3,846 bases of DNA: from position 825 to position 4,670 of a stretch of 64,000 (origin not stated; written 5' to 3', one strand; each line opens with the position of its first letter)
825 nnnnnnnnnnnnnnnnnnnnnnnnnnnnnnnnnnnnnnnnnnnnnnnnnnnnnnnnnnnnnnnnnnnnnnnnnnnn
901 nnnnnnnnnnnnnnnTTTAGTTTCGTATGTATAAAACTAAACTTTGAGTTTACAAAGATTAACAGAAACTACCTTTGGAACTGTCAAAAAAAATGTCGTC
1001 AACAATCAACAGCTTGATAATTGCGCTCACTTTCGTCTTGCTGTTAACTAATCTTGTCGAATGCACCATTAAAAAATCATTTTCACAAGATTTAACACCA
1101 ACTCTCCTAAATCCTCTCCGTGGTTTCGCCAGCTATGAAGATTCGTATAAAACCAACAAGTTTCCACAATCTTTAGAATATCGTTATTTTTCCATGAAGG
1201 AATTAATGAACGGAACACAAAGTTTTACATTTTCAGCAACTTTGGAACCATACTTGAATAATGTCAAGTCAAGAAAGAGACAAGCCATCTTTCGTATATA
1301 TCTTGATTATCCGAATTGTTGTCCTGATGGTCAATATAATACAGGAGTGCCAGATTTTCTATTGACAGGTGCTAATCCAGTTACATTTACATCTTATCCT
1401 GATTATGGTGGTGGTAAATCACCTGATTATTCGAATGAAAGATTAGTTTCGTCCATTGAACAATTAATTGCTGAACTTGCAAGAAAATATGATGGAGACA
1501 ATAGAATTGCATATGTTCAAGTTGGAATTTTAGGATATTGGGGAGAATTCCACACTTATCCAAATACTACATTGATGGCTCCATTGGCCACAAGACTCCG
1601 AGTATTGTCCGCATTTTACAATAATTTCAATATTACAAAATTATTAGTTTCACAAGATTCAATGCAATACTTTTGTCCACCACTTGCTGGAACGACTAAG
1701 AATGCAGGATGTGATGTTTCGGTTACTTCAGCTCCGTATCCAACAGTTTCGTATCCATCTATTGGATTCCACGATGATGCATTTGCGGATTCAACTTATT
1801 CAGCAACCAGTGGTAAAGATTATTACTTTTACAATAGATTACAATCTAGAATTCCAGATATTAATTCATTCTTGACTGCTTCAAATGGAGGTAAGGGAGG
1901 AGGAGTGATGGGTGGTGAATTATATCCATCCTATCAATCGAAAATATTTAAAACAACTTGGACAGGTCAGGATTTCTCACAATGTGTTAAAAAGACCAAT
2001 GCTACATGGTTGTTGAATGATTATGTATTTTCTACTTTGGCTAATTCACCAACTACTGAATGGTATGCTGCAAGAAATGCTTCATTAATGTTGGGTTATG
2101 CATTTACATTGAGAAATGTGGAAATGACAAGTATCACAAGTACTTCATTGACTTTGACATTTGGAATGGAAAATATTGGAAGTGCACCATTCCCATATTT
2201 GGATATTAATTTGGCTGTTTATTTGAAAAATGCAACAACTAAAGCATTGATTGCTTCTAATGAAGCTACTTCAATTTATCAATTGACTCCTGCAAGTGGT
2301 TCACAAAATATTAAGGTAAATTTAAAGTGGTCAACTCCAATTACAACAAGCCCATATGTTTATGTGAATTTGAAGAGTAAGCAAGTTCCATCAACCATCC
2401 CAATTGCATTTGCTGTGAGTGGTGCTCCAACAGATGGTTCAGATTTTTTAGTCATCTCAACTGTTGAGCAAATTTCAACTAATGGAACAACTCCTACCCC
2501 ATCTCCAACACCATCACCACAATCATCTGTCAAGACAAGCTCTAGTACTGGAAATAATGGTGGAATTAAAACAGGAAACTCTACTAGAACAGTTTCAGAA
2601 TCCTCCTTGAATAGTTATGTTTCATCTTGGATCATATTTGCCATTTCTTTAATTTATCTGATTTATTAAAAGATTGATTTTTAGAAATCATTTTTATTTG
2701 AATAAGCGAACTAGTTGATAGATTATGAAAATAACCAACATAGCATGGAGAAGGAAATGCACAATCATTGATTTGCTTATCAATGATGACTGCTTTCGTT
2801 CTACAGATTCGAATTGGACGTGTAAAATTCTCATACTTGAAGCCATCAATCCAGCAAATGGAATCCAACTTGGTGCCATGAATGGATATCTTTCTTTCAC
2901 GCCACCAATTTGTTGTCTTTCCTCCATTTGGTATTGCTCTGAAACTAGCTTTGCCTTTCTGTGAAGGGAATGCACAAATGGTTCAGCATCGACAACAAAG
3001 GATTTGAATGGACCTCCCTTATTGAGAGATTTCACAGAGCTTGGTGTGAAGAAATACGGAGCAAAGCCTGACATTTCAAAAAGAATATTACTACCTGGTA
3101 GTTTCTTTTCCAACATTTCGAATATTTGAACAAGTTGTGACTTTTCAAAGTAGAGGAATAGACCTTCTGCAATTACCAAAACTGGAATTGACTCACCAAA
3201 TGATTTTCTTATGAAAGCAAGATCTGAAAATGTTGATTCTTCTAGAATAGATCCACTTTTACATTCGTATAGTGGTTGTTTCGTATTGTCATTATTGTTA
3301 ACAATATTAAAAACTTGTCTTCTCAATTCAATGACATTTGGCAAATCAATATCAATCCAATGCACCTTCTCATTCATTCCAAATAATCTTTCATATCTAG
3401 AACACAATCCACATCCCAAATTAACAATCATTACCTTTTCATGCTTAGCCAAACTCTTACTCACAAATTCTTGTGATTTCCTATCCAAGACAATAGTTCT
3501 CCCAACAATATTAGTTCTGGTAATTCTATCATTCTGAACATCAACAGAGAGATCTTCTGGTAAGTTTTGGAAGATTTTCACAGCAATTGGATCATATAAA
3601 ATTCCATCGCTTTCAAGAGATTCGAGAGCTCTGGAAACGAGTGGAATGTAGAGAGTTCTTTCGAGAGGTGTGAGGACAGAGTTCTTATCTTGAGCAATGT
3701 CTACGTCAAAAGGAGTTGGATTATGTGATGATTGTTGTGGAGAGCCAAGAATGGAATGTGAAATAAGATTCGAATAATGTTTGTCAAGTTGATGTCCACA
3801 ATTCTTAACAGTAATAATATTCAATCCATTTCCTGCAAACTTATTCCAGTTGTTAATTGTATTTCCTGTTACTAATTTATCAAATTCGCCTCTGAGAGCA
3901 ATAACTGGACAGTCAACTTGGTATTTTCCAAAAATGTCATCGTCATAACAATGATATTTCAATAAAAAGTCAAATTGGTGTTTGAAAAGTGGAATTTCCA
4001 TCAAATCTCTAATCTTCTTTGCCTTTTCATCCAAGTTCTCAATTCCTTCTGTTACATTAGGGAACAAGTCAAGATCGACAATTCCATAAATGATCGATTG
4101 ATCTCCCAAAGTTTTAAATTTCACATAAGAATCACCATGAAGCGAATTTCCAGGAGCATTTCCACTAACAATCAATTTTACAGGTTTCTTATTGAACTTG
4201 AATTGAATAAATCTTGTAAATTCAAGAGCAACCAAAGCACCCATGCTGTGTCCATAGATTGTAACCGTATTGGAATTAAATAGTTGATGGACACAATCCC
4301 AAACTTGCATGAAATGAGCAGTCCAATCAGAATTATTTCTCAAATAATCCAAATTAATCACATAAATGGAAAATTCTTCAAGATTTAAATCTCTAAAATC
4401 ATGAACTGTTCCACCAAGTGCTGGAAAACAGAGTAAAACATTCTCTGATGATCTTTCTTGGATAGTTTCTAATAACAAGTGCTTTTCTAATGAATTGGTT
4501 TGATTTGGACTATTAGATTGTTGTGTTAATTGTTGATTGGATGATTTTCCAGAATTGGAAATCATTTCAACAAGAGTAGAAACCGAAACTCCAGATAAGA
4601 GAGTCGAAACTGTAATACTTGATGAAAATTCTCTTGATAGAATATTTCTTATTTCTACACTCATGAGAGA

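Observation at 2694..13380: Putative biosynthetic gene pair: PKS with fused C-terminal TE plus TcmP/LCM-type methyltransferase, transcribed divergently from a RETSAT/CrtI-like FAD oxidoreductase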

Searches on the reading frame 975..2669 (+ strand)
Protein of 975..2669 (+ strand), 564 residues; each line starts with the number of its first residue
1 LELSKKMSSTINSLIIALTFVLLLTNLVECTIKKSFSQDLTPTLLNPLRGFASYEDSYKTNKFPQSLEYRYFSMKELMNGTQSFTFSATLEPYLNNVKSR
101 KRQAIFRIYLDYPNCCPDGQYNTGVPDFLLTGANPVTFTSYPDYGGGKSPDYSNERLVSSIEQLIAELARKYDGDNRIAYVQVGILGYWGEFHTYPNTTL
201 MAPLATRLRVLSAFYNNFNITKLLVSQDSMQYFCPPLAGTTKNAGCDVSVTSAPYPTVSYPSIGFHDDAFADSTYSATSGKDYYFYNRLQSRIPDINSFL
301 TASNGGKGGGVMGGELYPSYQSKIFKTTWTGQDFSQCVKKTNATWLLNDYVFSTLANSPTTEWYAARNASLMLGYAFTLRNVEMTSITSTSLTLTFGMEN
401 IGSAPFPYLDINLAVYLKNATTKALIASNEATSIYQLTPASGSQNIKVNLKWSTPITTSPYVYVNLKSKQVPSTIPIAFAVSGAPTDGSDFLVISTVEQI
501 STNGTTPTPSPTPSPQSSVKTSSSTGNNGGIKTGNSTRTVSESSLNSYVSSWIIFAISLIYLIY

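Call 14: search_protein_families(library=pfam, proteins=[window:975-2669:+], max_evalue=0.001)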
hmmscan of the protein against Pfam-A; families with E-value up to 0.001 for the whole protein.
window:975-2669:+ (564 aa): 2 families
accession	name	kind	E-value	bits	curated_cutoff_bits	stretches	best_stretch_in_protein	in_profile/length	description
PF16116.10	DUF4832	-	2.8e-07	31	29.2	1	263-470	2-201/216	Domain of unknown function (DUF4832)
PF16173.10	DUF4874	-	9.1e-05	22.6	30.1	0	146-198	81-130/159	Domain of unknown function (DUF4874)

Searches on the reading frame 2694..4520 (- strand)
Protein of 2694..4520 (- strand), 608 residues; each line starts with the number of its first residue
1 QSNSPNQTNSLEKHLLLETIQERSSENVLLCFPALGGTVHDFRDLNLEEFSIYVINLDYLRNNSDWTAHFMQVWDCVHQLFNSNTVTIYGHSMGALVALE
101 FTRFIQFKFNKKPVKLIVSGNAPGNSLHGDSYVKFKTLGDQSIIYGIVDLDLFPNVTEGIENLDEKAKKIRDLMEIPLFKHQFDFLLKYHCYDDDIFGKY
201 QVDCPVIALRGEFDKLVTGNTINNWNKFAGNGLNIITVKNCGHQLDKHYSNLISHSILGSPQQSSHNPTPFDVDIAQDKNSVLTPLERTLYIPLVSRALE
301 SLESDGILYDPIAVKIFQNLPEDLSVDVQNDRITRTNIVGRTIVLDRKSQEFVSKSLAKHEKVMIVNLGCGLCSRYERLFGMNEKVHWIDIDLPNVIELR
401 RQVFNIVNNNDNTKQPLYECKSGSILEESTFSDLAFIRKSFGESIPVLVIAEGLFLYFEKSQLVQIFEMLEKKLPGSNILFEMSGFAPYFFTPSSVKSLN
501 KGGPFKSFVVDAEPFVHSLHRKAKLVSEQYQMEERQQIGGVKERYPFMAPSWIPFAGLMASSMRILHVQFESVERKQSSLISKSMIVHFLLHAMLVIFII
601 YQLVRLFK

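Call 10: find_homologous_proteins(query=window:2697-4517:-)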
Query seq(607 aa): 8000 candidates shared short words with the query, none scored E <= 0.001.
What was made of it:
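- Tried and rejected: It found nothing (call 10).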

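Call 16: search_protein_families(library=ncbifam, proteins=[window:2694-4520:-], max_evalue=1)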
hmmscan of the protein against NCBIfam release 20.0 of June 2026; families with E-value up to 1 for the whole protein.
window:2694-4520:- (608 aa): 3 families
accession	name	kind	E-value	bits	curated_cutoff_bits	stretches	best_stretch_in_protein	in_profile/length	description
TIGR00027.1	mthyl_TIGR00027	subfamily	4.5e-09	36.1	93.55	1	294-484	8-196/259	SAM-dependent methyltransferase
NF050089.1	i_nPHAscl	equivalog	0.00037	19.6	300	1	200-245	227-272/288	intracellular short-chain-length polyhydroxyalkanoate depolymerase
TIGR03695.1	menH_SHCHC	equivalog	0.082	12.3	208.55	1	70-124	57-107/252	2-succinyl-6-hydroxy-2,4-cyclohexadiene-1-carboxylate synthase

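Call 27: search_protein_representatives(protein=window:2694-4520:-)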
Query: 608 residues. Proteins with E-value up to 0.001 (for the whole library): 1635; up to 1e-10: 372; up to 1e-30: 3. The best 150 are listed.
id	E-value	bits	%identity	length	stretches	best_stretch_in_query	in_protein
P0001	4.6e-271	917.2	100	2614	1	1-403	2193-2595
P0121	3.1e-58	214.4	36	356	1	283-603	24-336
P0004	5.4e-51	190.5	35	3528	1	28-574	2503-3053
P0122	1.7e-22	96.4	36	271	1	283-506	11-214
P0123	7.8e-22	94.2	39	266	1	283-485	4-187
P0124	8.0e-22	94.2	31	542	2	276-483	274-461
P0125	2.1e-21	92.8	41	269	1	283-487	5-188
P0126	6.0e-21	91.3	37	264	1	283-483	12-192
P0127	1.1e-20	90.5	34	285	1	283-571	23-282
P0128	2.0e-20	89.5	33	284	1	278-484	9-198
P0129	3.0e-20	89.0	38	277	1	281-490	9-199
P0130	3.2e-20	88.9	34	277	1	282-484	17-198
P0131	5.3e-20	88.2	38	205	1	284-479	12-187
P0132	5.6e-20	88.1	31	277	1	286-530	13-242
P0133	6.1e-20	88.0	33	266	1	284-526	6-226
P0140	7.7e-19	84.3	37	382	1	280-491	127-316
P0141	1.2e-18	83.7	37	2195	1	283-484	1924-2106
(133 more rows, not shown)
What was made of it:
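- Tried and rejected: The exhaustive HMMER search did find relatives (call 27).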

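Call 28: search_protein_families(library=pfam, proteins=[P0121, P0141, P0124, P0140, P0122, P0123], max_evalue=0.001)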
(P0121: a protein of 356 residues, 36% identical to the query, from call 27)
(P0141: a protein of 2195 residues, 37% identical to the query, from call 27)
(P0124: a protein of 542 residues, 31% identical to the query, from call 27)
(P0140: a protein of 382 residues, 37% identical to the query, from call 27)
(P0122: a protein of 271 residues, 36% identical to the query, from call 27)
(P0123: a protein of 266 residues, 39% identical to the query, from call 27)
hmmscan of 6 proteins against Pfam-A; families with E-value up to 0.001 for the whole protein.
P0121 (356 aa): 1 family
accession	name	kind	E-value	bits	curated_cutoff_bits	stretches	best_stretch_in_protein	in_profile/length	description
PF04072.20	LCM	-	2.6e-07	31.2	22.3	1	77-205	64-185/187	Leucine carboxyl methyltransferase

P0141 (2195 aa): 8 families
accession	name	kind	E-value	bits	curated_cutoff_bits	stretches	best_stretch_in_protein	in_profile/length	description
PF00109.32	ketoacyl-synt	-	3.7e-67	227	20.8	2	13-293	4-249/252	Beta-ketoacyl synthase, N-terminal domain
PF02801.28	Ketoacyl-synt_C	-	2.7e-38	131.1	20.8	2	305-423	2-119/119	Beta-ketoacyl synthase, C-terminal domain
PF08659.16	KR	-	3.4e-30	105.7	22.6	1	1616-1838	1-180/180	KR domain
PF04072.20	LCM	-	1.9e-17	64.2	22.3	1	1937-2095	7-187/187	Leucine carboxyl methyltransferase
PF00106.31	adh_short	-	1.1e-12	48.3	26.6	1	1696-1809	36-153/195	short chain dehydrogenase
PF13561.12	adh_short_C2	-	1.8e-08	34.7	27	1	1699-1777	34-113/236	Enoyl-(Acyl carrier protein) reductase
PF16197.11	KAsynt_C_assoc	-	3.6e-07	31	33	1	431-481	8-53/111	Ketoacyl-synthetase C-terminal extension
PF00108.29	Thiolase_N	-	3.9e-06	26.9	26.4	0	199-247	62-112/260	Thiolase, N-terminal domain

P0124 (542 aa): 1 family
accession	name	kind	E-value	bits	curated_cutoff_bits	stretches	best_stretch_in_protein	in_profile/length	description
PF04072.20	LCM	-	1.6e-34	119.9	22.3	2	18-176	4-187/187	Leucine carboxyl methyltransferase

P0140 (382 aa): 1 family
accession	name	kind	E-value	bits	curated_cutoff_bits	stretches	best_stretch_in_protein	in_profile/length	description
PF04072.20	LCM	-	5.2e-11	43.2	22.3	1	178-297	59-186/187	Leucine carboxyl methyltransferase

P0122 (271 aa): 1 family
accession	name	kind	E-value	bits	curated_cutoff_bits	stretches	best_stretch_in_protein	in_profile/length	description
PF04072.20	LCM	-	2.3e-14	54.1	22.3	1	27-178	13-186/187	Leucine carboxyl methyltransferase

P0123 (266 aa): 1 family
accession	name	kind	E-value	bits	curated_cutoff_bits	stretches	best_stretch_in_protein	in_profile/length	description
PF04072.20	LCM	-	3.7e-21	76.3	22.3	1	16-172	6-186/187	Leucine carboxyl methyltransferase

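Call 35: find_encoding_contigs(protein=P0121, flank=10000, max_places=3)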
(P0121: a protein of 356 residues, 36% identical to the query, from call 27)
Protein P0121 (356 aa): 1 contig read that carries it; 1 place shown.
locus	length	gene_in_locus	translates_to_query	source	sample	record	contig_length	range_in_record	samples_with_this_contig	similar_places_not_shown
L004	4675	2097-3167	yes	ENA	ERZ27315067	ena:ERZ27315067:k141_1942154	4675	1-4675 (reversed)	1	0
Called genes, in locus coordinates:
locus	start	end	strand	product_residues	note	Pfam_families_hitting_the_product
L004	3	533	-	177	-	?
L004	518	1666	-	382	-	-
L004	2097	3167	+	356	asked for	PF04072:LCM (weak)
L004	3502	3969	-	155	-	-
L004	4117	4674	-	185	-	?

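Call 36: find_encoding_contigs(protein=P0141, flank=10000, max_places=3)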
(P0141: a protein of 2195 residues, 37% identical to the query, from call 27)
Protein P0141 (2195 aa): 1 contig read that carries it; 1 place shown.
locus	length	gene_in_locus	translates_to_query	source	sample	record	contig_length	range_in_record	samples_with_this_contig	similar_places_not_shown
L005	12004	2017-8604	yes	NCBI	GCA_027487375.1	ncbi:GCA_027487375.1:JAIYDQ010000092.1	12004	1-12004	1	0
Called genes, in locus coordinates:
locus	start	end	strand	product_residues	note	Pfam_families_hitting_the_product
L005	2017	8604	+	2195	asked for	PF00109:ketoacyl-synt, PF02801:Ketoacyl-synt_C, PF16197:KAsynt_C_assoc (weak), PF00109:ketoacyl-synt, PF02801:Ketoacyl-synt_C (weak), PF08659:KR, PF00106:adh_short, PF04072:LCM, +2 more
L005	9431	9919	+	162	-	PF04542:Sigma70_r2, PF08281:Sigma70_r4_2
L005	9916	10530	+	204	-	-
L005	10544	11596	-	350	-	PF02275:CBAH, PF03417:AAT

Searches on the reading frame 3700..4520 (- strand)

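Call 40: search_solved_structures(query=window:3700-4520:-, max_evalue=1, show_alignments=1)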
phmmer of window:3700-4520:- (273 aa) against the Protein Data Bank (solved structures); distinct sequences matched with E-value up to 1: 14.
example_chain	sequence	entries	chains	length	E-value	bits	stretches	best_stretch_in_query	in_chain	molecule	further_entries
5ugz_A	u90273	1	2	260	2.2e-07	33.9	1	82-254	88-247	Putative thioesterase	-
3qmw_A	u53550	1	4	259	1.6e-05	27.8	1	29-228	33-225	Thioesterase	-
3qmv_A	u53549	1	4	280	2.2e-05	27.4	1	29-228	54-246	Thioesterase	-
6ba8_A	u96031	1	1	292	0.021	17.5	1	86-230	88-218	Iron aquisition yersiniabactin synthesis enzyme, YbtT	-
6ba9_A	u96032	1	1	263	0.042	16.5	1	86-230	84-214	Iron aquisition yersiniabactin synthesis enzyme, YbtT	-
4opm_A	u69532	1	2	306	0.067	15.9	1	85-244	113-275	Lipase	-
6vap_A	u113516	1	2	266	0.093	15.4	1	85-237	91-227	Thioesterase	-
3fla_A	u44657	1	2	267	0.097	15.4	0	80-124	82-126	RifR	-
3flb_A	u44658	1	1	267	0.26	14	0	80-124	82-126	RifR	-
7c4d_A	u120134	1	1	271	0.3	13.8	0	70-125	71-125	Putative esterase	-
6exx_A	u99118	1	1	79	0.5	13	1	87-149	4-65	Protein PES4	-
2k2q_B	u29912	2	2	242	0.7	12.6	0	24-229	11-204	Surfactin synthetase thioesterase subunit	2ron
7e3z_A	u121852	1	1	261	0.72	12.5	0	24-122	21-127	thioesterase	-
6fvj_A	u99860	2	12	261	0.86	12.3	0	84-137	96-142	Thioesterase | Probable thioesterase TesA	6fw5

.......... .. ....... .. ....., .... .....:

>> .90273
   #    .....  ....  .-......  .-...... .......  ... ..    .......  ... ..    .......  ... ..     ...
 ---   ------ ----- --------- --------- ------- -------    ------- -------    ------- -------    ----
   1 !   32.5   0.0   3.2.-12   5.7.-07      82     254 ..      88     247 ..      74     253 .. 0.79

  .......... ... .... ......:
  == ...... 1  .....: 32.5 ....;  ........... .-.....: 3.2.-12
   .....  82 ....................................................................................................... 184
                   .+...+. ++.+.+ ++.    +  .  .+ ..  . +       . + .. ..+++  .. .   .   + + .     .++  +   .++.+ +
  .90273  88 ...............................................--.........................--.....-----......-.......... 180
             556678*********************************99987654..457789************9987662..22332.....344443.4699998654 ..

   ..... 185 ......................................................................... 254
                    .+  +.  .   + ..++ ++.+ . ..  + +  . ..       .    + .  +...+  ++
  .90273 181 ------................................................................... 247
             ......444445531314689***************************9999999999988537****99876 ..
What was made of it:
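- On Thioesterase (PF00975, type II-like alpha/beta hydrolase): The D of EFD and the H of CGHQ align to 5ugz (call 40).
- The TE matches solved type II thioesterases (call 40). The hydrolase resembles chain-releasing or editing type II thioesterases (call 40), not BioH-type esterases.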
